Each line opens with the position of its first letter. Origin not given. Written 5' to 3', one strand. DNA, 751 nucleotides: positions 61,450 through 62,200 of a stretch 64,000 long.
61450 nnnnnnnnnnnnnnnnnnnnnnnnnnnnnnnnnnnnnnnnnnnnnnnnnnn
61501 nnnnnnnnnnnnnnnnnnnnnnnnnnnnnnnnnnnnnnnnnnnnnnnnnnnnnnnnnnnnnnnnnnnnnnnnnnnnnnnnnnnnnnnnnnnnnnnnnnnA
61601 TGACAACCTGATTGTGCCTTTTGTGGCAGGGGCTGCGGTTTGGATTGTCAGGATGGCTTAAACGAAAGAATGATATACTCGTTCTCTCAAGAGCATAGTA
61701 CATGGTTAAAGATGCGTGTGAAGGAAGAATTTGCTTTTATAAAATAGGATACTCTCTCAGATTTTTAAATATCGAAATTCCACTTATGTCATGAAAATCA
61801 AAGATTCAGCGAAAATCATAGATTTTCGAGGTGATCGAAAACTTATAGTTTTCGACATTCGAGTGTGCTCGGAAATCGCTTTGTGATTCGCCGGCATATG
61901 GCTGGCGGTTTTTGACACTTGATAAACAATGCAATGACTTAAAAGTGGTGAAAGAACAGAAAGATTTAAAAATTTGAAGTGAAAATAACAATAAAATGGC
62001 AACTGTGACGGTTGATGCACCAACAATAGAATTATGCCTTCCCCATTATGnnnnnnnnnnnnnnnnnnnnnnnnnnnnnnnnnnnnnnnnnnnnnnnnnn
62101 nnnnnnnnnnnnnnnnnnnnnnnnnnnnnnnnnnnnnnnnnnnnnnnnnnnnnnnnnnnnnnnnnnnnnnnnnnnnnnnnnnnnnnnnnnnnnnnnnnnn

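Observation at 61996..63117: NtrC-type sigma54 activator core in an archaeal genome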

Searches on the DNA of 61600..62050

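Call 89: search_rna_families(source=window, start=61600, end=62050, threshold=evalue, max_evalue=1)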
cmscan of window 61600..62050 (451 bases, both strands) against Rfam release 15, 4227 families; matches with E-value up to 1: 0.
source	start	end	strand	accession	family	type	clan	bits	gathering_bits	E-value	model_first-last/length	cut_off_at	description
